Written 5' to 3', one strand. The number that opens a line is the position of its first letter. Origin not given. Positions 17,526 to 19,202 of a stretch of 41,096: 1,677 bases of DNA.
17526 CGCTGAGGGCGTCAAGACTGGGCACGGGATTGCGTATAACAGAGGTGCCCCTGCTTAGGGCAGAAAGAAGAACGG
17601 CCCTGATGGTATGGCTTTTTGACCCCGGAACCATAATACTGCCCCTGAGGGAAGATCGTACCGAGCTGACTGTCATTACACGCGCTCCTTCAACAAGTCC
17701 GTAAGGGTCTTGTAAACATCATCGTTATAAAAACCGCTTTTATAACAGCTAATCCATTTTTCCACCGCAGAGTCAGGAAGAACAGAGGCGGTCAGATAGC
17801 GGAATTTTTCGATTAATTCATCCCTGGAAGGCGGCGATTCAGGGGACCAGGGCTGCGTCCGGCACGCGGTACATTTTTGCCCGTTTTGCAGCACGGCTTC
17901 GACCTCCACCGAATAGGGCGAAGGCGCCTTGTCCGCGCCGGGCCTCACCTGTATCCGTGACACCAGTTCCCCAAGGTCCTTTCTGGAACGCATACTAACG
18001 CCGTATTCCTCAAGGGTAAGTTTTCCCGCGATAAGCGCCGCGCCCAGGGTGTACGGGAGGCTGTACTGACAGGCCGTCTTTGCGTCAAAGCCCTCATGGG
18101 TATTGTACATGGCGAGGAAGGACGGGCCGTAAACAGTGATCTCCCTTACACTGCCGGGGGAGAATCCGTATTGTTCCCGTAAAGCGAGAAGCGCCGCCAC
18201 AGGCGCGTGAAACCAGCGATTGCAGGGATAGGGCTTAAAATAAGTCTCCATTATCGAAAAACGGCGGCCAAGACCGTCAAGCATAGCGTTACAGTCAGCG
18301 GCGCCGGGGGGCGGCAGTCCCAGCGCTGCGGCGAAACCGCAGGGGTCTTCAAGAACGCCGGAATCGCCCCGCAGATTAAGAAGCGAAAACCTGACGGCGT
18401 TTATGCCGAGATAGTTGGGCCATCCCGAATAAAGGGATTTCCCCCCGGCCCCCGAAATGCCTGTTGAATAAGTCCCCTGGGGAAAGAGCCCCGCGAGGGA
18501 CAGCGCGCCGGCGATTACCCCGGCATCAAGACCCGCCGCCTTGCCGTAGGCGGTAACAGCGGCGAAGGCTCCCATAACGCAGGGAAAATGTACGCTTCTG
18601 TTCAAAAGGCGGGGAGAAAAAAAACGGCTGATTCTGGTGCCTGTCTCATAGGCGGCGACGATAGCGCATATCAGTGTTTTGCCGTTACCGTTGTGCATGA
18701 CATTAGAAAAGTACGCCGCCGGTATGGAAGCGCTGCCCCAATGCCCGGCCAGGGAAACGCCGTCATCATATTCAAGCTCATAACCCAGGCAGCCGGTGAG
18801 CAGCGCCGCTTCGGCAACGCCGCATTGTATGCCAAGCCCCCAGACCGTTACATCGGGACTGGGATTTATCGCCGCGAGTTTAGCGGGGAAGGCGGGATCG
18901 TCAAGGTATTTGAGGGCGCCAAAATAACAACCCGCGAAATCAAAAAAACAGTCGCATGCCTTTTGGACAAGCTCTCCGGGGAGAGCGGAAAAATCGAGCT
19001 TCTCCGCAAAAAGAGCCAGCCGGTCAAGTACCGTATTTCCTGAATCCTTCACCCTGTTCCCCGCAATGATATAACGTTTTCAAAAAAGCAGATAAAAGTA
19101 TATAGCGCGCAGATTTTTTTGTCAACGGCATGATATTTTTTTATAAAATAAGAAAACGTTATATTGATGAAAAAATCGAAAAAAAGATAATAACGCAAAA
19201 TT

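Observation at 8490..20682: LacI-controlled nine-gene operon joining two MmgE/PrpD enzymes, an EPSP-synthase-fold enzyme and an Opp-type importer, with a divergent DASS-like permease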

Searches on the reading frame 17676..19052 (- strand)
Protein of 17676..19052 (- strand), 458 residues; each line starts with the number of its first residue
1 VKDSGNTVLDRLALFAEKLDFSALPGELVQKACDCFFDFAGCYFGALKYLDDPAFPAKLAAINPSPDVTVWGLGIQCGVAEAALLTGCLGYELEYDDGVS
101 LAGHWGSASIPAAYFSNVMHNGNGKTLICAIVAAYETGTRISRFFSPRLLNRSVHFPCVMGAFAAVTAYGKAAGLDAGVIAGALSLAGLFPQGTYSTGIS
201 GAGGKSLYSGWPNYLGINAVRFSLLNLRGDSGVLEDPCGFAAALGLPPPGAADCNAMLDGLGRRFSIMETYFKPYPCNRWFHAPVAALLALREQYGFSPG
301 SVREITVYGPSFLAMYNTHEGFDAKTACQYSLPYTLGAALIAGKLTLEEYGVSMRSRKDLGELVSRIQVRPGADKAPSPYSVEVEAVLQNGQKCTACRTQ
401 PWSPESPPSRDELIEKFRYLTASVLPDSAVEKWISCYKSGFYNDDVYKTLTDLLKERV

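Call 3: search_protein_families(library=pfam, proteins=[window:17676-19052:-])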
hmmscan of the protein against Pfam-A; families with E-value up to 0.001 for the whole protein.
window:17676-19052:- (458 aa): 2 families
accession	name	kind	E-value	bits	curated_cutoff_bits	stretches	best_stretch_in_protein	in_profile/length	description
PF03972.19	MmgE_PrpD_N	-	7.4e-30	104.4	32.1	1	11-244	2-235/244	MmgE/PrpD N-terminal domain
PF19305.4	MmgE_PrpD_C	-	6.3e-18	65.6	32.1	1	275-432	1-163/173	MmgE/PrpD C-terminal domain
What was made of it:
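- Checked: Pfam (call 3): 17676-19052(-) has MmgE_PrpD_N and _C.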

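Call 4: search_protein_families(library=ncbifam, proteins=[window:17676-19052:-])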
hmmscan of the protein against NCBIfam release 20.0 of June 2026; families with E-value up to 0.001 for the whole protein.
window:17676-19052:- (458 aa): 0 families
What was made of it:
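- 17676..19052 (-): PrpD1: MmgE/PrpD-family enzyme of a small subfamily that lies beside EPSP synthase in every locus examined. Both Pfam domains match (call 3) and there is no NCBIfam hit (call 4).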

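Call 12: search_solved_structures(query=window:17676-19052:-, max_evalue=0.01)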
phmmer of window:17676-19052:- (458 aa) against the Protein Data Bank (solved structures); distinct sequences matched with E-value up to 0.01: 10.
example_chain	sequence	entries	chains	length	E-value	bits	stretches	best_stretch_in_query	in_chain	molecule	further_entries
2hp3_A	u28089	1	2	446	7.2e-15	58.2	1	57-362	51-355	IDS-epimerase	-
2hp0_A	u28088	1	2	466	8.1e-15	58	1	57-362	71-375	IDS-epimerase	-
7bra_A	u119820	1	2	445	1.2e-12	50.9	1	63-418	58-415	Bacillus subtilis IRG1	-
12vt_A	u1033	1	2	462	4.8e-12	48.9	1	58-454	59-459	Cis-aconitate decarboxylase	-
12vw_A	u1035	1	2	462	8.9e-12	48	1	58-454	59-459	Cis-aconitate decarboxylase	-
12ux_A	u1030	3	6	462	1.1e-11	47.7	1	58-454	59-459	Cis-aconitate decarboxylase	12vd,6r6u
7e9d_A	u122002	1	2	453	1.5e-11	47.2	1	63-418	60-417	IRG1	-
7br9_A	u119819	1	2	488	8.3e-11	44.8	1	66-438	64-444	Cis-aconitate decarboxylase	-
6r6t_A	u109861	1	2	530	1.1e-10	44.4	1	66-438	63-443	Cis-aconitate decarboxylase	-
12vq_A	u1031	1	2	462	2.2e-10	43.4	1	58-454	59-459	Cis-aconitate decarboxylase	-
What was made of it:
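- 17676..19052 (-): The nearest solved structures are IDS epimerase and cis-aconitate decarboxylase (call 12).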

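Call 51: find_homologous_proteins(query=window:17676-19052:-, max_evalue=1e-20)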
Query window:17676-19052:- (458 aa): 62 proteins with E <= 1e-20 among 8000 candidates.
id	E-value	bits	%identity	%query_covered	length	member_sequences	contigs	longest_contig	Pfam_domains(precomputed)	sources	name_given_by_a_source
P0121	0.0e+0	1058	100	100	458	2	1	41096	PF19305.5,PF03972.20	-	-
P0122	1.3e-198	679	65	100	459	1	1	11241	PF19305.5,PF03972.20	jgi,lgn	jgi:2-methylcitrate dehydratase PrpD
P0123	8.5e-160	551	54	99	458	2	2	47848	PF19305.5,PF03972.20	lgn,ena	-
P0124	2.0e-148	513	50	99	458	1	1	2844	PF19305.5,PF03972.20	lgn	-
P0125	3.4e-146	506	50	98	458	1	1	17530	PF19305.5,PF03972.20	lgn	-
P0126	5.9e-146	505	51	99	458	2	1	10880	PF19305.5,PF03972.20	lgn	-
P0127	1.9e-144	500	50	98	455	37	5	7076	PF19305.5,PF03972.20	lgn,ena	-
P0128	2.5e-144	500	49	99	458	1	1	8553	PF19305.5,PF03972.20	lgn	-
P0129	2.6e-144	500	49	98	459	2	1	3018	PF19305.5,PF03972.20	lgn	-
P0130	3.9e-144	499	50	97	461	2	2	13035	PF19305.5,PF03972.20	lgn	-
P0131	4.5e-144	499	50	98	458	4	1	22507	PF19305.5,PF03972.20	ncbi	ncbi:MAG: MmgE/PrpD family protein [Angelakisella sp.]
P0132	1.3e-143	498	49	98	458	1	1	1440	PF19305.5,PF03972.20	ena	-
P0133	3.4e-143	496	50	98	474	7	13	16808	PF19305.5,PF03972.20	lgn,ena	-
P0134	4.2e-143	496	49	98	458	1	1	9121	PF19305.5,PF03972.20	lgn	-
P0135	6.4e-143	495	50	98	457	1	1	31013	PF19305.5,PF03972.20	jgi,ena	-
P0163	5.6e-117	410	45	98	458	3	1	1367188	PF19305.5,PF03972.20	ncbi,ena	-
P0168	5.0e-100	354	40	99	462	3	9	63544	PF19305.5,PF03972.20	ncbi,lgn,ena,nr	ncbi:MAG: hypothetical protein CVV46_15725 [Spirochaetae bacterium HGW-Spirochaetae-2]|nr:MAG: hypot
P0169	2.2e-99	352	41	98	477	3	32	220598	PF19305.5,PF03972.20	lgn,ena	-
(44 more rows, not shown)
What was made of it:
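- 17676..19052 (-): The family has about 52 clusters at 39% identity or more, then drops to 29% (call 51).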

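Call 52: find_encoding_contigs(protein=P0168, flank=10000, max_places=1)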
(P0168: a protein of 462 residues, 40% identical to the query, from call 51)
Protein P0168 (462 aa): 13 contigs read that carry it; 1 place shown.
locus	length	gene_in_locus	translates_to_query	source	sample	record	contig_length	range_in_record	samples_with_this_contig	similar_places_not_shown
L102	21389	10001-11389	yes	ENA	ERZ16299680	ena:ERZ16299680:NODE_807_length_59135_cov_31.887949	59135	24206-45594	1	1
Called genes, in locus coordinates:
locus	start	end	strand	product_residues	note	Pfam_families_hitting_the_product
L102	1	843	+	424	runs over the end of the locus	-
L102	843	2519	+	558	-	PF00920:ILVD_EDD_N, PF24877:ILV_EDD_C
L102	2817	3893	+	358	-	PF00356:LacI (weak), PF00532:Peripla_BP_1, PF13407:Peripla_BP_4, PF13377:Peripla_BP_3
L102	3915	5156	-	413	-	PF07690:MFS_1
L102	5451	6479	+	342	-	PF03401:TctC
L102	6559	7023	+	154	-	PF07331:TctB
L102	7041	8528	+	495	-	PF01970:TctA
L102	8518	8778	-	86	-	-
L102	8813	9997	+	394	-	PF00275:EPSP_synthase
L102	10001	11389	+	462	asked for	PF03972:MmgE_PrpD_N, PF19305:MmgE_PrpD_C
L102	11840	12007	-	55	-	-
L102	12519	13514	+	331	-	PF03480:DctP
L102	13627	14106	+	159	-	PF04290:DctQ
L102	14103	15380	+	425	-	PF03600:CitMHS (faint), PF06808:DctM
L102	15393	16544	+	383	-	PF01546:Peptidase_M20, PF07687:M20_dimer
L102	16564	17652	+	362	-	PF01168:Ala_racemase_N, PF14031:D-ser_dehydrat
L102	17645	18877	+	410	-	PF00291:PALP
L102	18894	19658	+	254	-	PF02633:Creatininase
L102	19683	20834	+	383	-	PF00155:Aminotran_1_2, PF01041:DegT_DnrJ_EryC1, PF01053:Cys_Met_Meta_PP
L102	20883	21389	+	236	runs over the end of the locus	PF00392:GntR, PF07729:FCD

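Call 53: find_encoding_contigs(protein=P0169, flank=10000, max_places=1)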
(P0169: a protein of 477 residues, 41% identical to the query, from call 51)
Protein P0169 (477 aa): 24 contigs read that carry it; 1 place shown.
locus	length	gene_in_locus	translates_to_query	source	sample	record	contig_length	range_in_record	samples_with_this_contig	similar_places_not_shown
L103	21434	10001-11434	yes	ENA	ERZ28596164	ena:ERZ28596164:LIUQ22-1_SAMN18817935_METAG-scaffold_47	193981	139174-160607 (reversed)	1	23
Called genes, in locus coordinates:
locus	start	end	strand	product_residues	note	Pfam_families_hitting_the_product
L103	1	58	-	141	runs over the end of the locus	-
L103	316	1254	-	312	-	PF01734:Patatin, PF19890:DUF6363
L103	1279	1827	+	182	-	PF04199:Cyclase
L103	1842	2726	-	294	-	PF00480:ROK (faint)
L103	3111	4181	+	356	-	PF00356:LacI, PF00532:Peripla_BP_1, PF13407:Peripla_BP_4, PF13377:Peripla_BP_3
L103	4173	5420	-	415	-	PF07690:MFS_1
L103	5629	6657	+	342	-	PF03401:TctC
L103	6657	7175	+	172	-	PF07331:TctB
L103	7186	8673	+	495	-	PF01970:TctA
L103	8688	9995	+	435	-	PF00275:EPSP_synthase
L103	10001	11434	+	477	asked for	PF03972:MmgE_PrpD_N, PF19305:MmgE_PrpD_C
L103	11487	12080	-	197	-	PF00300:His_Phos_1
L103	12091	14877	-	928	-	PF00675:Peptidase_M16, PF05193:Peptidase_M16_C, PF08367:M16C_assoc, PF05193:Peptidase_M16_C, PF22516:PreP_C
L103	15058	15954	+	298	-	PF01261:AP_endonuc_2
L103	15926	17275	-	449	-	-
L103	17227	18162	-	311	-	-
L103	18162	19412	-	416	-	PF05343:Peptidase_M42 (faint), PF01546:Peptidase_M20, PF07687:M20_dimer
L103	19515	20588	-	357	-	PF01547:SBP_bac_1, PF13531:SBP_bac_11, PF13416:SBP_bac_8, PF13343:SBP_bac_6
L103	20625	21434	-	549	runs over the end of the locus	PF00528:BPD_transp_1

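Call 54: find_encoding_contigs(protein=P0163, flank=10000, max_places=1)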
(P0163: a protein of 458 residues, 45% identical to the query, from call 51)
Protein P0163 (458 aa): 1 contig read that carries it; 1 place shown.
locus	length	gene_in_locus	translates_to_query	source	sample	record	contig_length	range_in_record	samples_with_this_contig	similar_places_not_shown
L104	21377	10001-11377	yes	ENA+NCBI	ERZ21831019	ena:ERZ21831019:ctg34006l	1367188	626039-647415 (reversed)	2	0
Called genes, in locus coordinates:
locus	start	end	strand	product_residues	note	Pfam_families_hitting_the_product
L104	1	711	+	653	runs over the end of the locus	PF04205:FMN_bind, PF01946:Thi4 (weak), PF00890:FAD_binding_2, PF01266:DAO, PF03486:HI0933_like (weak), PF07992:Pyr_redox_2 (weak), PF12831:FAD_oxidored, PF00890:FAD_binding_2, +1 more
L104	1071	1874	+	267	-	PF03180:Lipoprotein_9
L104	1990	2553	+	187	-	PF01381:HTH_3 (weak)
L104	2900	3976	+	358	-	PF00356:LacI, PF00532:Peripla_BP_1, PF13407:Peripla_BP_4, PF13377:Peripla_BP_3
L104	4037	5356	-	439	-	PF07690:MFS_1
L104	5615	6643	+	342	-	PF03401:TctC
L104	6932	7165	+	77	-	PF07331:TctB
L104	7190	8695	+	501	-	PF01970:TctA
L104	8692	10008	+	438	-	PF00275:EPSP_synthase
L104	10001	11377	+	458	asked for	PF03972:MmgE_PrpD_N, PF19305:MmgE_PrpD_C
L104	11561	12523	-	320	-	PF00291:PALP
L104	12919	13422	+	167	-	PF12802:MarR_2, PF01047:MarR, PF12840:HTH_20 (weak), PF13463:HTH_27 (weak), PF25212:HVO_A0114 (weak)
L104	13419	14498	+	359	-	PF03599:CdhD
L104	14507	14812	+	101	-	PF13183:Fer4_8 (faint), PF00037:Fer4, PF12797:Fer4_2 (weak), PF13237:Fer4_10, PF14697:Fer4_21 (weak), PF12838:Fer4_7, PF13187:Fer4_9, PF00037:Fer4 (weak), +4 more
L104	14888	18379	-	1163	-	PF02574:S-methyl_trans, PF00809:Pterin_bind, PF02310:B12-binding, PF02965:Met_synt_B12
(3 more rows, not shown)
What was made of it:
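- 17676..19052 (-): Members at 40-45% identity all lie in LacI-MFS-TctCBA-EPSPS-PrpD loci (calls 52-54).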

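Call 68: search_protein_families(library=ncbifam, proteins=[L103:4173-5420:-, L103:8688-9995:+, L103:10001-11434:+], max_evalue=1e-10)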
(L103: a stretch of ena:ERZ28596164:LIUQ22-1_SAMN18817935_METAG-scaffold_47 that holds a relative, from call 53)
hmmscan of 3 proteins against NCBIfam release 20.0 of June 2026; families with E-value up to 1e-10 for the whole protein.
L103:4173-5420:- (415 aa): 1 family
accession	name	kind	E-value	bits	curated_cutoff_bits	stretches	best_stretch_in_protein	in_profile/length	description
TIGR00881.1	2A0104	subfamily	3.3e-11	42.8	407.75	1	17-189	2-175/379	phosphoglycerate transporter protein PgtP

L103:8688-9995:+ (435 aa): 5 families
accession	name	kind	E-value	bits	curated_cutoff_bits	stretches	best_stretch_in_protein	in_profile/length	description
TIGR01356.1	aroA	equivalog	1.2e-110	370.2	287.25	1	12-428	1-414/415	3-phosphoshikimate 1-carboxyvinyltransferase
NF011381.1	PRK14806.1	equivalog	6.2e-58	196.6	902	1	4-426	306-726/733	bifunctional prephenate dehydrogenase/3-phosphoshikimate 1-carboxyvinyltransferase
NF008816.0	PRK11860.1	equivalog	9.3e-57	192.5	943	1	9-427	14-436/662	bifunctional 3-phosphoshikimate 1-carboxyvinyltransferase/cytidylate kinase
NF006873.0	PRK09369.1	subfamily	1.6e-13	50.1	297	1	4-395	6-381/419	UDP-N-acetylglucosamine 1-carboxyvinyltransferase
TIGR01072.1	murA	equivalog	1.6e-12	46.9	392.7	1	4-396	6-382/416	UDP-N-acetylglucosamine 1-carboxyvinyltransferase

L103:10001-11434:+ (477 aa): 0 families
